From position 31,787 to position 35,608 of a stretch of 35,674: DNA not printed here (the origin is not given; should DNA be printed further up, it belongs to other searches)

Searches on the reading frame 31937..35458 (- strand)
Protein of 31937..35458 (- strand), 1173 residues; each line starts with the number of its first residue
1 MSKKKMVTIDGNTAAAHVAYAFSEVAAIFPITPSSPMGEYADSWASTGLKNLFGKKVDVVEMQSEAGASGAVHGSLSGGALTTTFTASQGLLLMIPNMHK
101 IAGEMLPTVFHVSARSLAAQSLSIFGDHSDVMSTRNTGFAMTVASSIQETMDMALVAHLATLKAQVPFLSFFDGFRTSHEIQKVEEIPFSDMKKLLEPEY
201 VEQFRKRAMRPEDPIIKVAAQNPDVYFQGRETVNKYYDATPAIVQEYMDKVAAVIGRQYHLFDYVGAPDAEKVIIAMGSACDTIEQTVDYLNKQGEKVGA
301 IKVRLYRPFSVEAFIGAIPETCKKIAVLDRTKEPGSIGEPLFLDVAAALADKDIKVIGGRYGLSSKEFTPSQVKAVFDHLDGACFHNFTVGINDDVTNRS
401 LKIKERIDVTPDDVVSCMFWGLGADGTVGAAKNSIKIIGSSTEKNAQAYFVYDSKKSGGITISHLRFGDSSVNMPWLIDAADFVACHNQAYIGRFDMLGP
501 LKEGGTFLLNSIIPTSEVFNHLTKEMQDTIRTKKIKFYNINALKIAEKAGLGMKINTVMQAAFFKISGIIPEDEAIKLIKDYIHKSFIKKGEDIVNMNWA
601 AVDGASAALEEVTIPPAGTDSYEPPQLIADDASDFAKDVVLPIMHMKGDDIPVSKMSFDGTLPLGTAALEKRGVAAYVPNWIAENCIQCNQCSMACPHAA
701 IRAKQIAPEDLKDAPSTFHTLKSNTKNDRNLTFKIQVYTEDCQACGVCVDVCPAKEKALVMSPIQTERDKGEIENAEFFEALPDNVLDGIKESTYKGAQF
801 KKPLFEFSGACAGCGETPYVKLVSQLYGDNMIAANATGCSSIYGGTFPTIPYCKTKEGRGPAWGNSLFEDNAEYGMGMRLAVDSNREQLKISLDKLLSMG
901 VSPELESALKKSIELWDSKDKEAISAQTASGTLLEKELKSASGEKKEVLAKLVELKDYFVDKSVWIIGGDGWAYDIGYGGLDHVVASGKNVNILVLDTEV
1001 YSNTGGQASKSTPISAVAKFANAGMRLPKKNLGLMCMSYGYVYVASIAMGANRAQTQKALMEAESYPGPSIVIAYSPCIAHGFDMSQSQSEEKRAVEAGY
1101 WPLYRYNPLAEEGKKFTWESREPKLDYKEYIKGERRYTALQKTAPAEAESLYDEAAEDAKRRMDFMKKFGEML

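Call 10: find_encoding_contigs(protein=window:31937-35458:-, flank=10000, max_places=10)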
Protein window:31937-35458:- (1173 aa): no gene with exactly this product is on record in the collection.

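Call 19: find_related_loci(query=window:31937-35458:-, collection=genome_contigs, flank=6000)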
Query window:31937-35458:- (1173 aa) in genome_contigs; peptide patterns used: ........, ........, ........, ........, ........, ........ (x = any residue, [..] = any of these).
599 stretches matched a pattern (row limit reached: there are more); 586 encode a relative of the query (tblastn E <= 1e-3); the best 80 are kept; 80 distinct loci.
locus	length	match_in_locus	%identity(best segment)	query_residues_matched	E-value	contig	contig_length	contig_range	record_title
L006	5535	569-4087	77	1-1173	0e+0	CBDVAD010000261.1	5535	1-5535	MAG TPA_asm: uncultured bacterium isolate SRR22302365_concoct_1 genome assembly, contig: ERZ25074835.13523, whole genome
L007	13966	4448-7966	78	1-1173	0e+0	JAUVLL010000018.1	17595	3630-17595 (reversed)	MAG: Spirochaetaceae bacterium isolate CSMAG_505 CSMAG_505_k141_515232_length_17595_cov_7.6106, whole genome shotgun seq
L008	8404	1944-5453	77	1-1170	0e+0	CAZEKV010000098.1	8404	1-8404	MAG TPA_asm: uncultured Spirochaetales bacterium isolate binchicken_co67_257 genome assembly, contig: NODE_9567_length_8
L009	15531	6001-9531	75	1-1173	0e+0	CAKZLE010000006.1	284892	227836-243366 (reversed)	MAG TPA_asm: uncultured Spirochaetia bacterium isolate ERR2094169_bin.57_CONCOCT_v1.1_MAG genome assembly, contig: ERZ65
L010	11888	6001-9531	74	1-1173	0e+0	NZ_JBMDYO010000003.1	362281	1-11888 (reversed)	Pleomorphochaeta sp. DL1XJH-081 NODE_3_length_362281_cov_189.241803, whole genome shotgun sequence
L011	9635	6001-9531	75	1-1173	0e+0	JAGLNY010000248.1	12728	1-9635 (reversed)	MAG: Spirochaetales bacterium isolate RS_6_9 ROV157_6.bin.9.fa_248, whole genome shotgun sequence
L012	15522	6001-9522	74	1-1173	0e+0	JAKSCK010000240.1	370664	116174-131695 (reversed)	MAG: Spirochaetales bacterium isolate MAG.283 k141_4598658, whole genome shotgun sequence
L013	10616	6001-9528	73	1-1173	0e+0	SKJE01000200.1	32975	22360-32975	MAG: Spirochaetia bacterium isolate CSBr16_92 CSBr16-635, whole genome shotgun sequence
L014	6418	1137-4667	73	1-1173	0e+0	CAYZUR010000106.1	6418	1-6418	MAG TPA_asm: uncultured Spirochaetaceae bacterium isolate binchicken_co47_51 genome assembly, contig: NODE_9891_length_6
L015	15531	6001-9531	73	1-1173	0e+0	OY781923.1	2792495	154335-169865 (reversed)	MAG: Sphaerochaetaceae bacterium isolate 77f26d43-b2b0-4d0d-8c29-067165085957 genome assembly, chromosome: 1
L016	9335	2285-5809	73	1-1173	0e+0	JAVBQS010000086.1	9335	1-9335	MAG: Spirochaetia bacterium isolate EPI_MAG_00173 c_000011057524, whole genome shotgun sequence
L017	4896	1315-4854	71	1-1173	0e+0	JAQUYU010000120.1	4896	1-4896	MAG: Sphaerochaetaceae bacterium isolate STD2_244 NODE_76992_length_4896_cov_9.824701_Sandtown_D2, whole genome shotgun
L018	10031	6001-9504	72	4-1173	0e+0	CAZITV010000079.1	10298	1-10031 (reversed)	MAG TPA_asm: uncultured Victivallaceae bacterium isolate SRP272421_co4_646 genome assembly, contig: NODE_20186_length_10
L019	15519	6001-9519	73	1-1173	0e+0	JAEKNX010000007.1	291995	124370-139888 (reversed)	MAG: Spirochaetales bacterium isolate bin_125 NODE_32_length_291995_cov_48.043879, whole genome shotgun sequence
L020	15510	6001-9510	72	4-1173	0e+0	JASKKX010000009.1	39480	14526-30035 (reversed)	MAG: Verrucomicrobiota bacterium isolate DJKA62_ANT-KO_bin.21 scaffold_112, whole genome shotgun sequence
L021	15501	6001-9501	71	5-1173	0e+0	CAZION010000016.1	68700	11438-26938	MAG TPA_asm: uncultured Victivallis sp. isolate SRP272421_co1_540 genome assembly, contig: NODE_553_length_68700_cov_13.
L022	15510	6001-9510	72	4-1173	0e+0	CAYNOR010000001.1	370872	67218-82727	MAG TPA_asm: uncultured Verrucomicrobiota bacterium isolate binchicken_co340_63 genome assembly, contig: NODE_2_length_3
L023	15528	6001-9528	72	1-1173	0e+0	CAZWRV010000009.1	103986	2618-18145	MAG TPA_asm: uncultured Victivallaceae bacterium isolate binchicken_co135_207 genome assembly, contig: NODE_449_length_1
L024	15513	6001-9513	71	5-1173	0e+0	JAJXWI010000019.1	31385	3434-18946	MAG: bacterium isolate BP5.bin76 NODE_2190_length_31385_cov_2.108164, whole genome shotgun sequence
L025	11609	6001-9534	71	1-1173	0e+0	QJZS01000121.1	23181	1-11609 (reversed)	MAG: Spirochaetales bacterium isolate SZUA-352 scaffold_5286, whole genome shotgun sequence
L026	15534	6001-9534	71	1-1173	0e+0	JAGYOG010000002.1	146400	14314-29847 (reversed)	MAG: Sphaerochaeta sp. isolate M55B162 2, whole genome shotgun sequence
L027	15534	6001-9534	72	1-1173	0e+0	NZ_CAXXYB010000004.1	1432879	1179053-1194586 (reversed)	MAG: uncultured Sphaerochaeta sp. isolate 48f6b080-9245-4a9c-843d-bb55bb1ae2bc contig_4, whole genome shotgun sequence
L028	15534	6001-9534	72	1-1173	0e+0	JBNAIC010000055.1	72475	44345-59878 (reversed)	MAG: Pleomorphochaeta sp. isolate JB076 k141_66702, whole genome shotgun sequence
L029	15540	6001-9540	73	1-1173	0e+0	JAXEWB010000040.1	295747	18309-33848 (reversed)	MAG: Sphaerochaetaceae bacterium isolate SUG3679 k141_52102, whole genome shotgun sequence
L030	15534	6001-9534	71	1-1173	0e+0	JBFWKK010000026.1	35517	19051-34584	MAG: Sphaerochaeta sp. isolate CA_2019_NHSR_40 NODE_2820_length_35517_cov_9.082001_NHSR, whole genome shotgun sequence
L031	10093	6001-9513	70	5-1173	0e+0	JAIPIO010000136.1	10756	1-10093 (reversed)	MAG: Kiritimatiellales bacterium isolate Tobar13.5m-G79 Tobar13-5m-C7001, whole genome shotgun sequence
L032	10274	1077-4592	70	4-1173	0e+0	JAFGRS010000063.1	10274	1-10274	MAG: Lentisphaeria bacterium isolate Zod_Metabat.847 k87_512393, whole genome shotgun sequence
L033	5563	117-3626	71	4-1173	0e+0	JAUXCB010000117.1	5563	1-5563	MAG: Verrucomicrobiota bacterium isolate CSMAG_2814 CSMAG_2814_k117_5999275_length_5563_cov_12.0000, whole genome shotgu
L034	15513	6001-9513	71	4-1173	0e+0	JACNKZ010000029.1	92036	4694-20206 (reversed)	MAG: Kiritimatiellaeota bacterium isolate NIOZ-UU71 NIOZ-UU_NODE_180_length_92036_cov_25.1493, whole genome shotgun sequ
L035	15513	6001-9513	70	5-1173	0e+0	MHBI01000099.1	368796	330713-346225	MAG: Lentisphaerae bacterium GWF2_50_93 gwf2_scaffold_68, whole genome shotgun sequence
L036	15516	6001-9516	70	4-1173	0e+0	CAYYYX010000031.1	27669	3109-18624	MAG TPA_asm: uncultured Verrucomicrobiota bacterium isolate binchicken_co47_190 genome assembly, contig: NODE_1115_lengt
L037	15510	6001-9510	72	4-1173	0e+0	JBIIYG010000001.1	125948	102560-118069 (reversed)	MAG: Pontiellaceae bacterium isolate ME2005-09-19_3300034101_group2_bin151 Rohwer_bin2523_scaffold_32_c1, whole genome s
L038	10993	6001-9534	71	1-1173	0e+0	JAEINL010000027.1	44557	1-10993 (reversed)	MAG: Sphaerochaeta sp. isolate MAG3 NODE_736_length_44557_cov_98.371987, whole genome shotgun sequence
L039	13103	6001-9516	69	4-1173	0e+0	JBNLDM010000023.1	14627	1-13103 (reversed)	MAG: Pontiella sp. isolate C1C2.bin.5.orig k141_745572, whole genome shotgun sequence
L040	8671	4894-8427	69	1-1173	0e+0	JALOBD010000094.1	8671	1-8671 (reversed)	MAG: Sphaerochaeta sp. isolate SO_2017_LW2 bin 77 scaffold_17603_c1_LW138R_2017, whole genome shotgun sequence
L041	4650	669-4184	69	4-1173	0e+0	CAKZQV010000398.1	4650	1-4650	MAG TPA_asm: uncultured Verrucomicrobia bacterium isolate SRR4030105_bin.74_CONCOCT_v1.1_MAG genome assembly, contig: ER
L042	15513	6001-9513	69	4-1173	0e+0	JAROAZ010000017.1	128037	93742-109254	Pontiellaceae bacterium B12227 scaffold_17_length=128038, whole genome shotgun sequence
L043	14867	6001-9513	70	1-1173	0e+0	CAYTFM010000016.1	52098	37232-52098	MAG TPA_asm: uncultured Victivallales bacterium isolate binchicken_co232_176 genome assembly, contig: NODE_987_length_52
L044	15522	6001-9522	69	4-1173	0e+0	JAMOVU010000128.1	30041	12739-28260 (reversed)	MAG: Candidatus Aminicenantes bacterium isolate PIR-30_metabat2_scaf2bin.063 PIR-30_scaffold_481_c1, whole genome shotgu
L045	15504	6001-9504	69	5-1173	0e+0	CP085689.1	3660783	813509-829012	Lentisphaerae bacterium WC36 chromosome, complete genome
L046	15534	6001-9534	71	1-1173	0e+0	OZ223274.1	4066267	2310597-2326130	MAG: uncultured Sphaerochaeta sp. isolate 45920750-da75-4a9e-be90-ad4f7398b6d4 genome assembly, chromosome: 1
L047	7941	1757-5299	67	5-1173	0e+0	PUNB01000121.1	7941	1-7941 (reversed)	MAG: Lentisphaerae bacterium isolate B1Sed10_208R1 B1-Sed10-C13822, whole genome shotgun sequence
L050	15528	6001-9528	67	1-1173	0e+0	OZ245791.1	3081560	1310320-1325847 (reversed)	MAG: Victivallales bacterium isolate 31a4d9ff-eb2b-44ba-b10b-e3ac66b60536 genome assembly, chromosome: 1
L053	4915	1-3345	69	61-1173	0e+0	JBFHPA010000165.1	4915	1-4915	MAG: Pontiella sp. isolate Mix_sand08.2021.06.G.3 k141_975779_length_4915_cov_9.8037, whole genome shotgun sequence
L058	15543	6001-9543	67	1-1173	0e+0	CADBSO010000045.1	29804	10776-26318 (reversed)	MAG: uncultured Spirochaetales bacterium isolate RUG14265 genome assembly, contig: RUG14265_asm_45, whole genome shotgun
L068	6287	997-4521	65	5-1173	0e+0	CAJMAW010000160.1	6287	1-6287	MAG TPA_asm: uncultured Lentisphaeria bacterium isolate ERR321547-bin.2 genome assembly, contig: NODE_5748_length_6287_c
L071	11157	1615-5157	67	1-1173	0e+0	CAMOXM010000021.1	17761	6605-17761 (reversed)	MAG: uncultured Spirochaetaceae bacterium isolate SRR873608_bin.103_metaWRAP_v1.3_MAG genome assembly, contig: NODE_9228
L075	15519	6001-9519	64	5-1173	0e+0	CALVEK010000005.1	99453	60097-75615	MAG: Candidatus Gastranaerophilales bacterium isolate BRZ_B__bin22 genome assembly, contig: BRZ_B__NODE_340_length_99453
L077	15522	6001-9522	64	4-1173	0e+0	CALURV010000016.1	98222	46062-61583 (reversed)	MAG: Candidatus Gastranaerophilales bacterium isolate E40__bin194 genome assembly, contig: E40__k127_262307, whole genom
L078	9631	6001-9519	64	5-1173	0e+0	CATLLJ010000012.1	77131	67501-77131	MAG TPA_asm: uncultured bacterium isolate MGG30239_1678865808 genome assembly, contig: shRTF5_351, whole genome shotgun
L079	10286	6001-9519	64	5-1173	0e+0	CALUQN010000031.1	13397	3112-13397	MAG: Candidatus Gastranaerophilales bacterium isolate BRZ_AE__bin22 genome assembly, contig: BRZ_AE__NODE_7519_length_13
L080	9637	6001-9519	64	5-1173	0e+0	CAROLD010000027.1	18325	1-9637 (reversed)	MAG TPA_asm: uncultured bacterium isolate MGBC114377 genome assembly, contig: MGBC114377.27, whole genome shotgun sequen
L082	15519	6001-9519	64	5-1173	0e+0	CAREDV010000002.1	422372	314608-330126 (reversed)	MAG TPA_asm: uncultured bacterium isolate MGBC104778 genome assembly, contig: MGBC104778.2, whole genome shotgun sequenc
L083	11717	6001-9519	64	5-1173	0e+0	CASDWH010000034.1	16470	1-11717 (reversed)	uncultured bacterium isolate SI.O35.metabat-bins.87 genome assembly, contig: SI.O35.metabat-bins.87.fa_k141_461879, whol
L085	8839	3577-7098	64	5-1173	0e+0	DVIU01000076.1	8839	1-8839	MAG TPA_asm: Candidatus Scatousia excrementigallinarum isolate 6276 CHK98__C126038_L8839_ERR2241824, whole genome shotgu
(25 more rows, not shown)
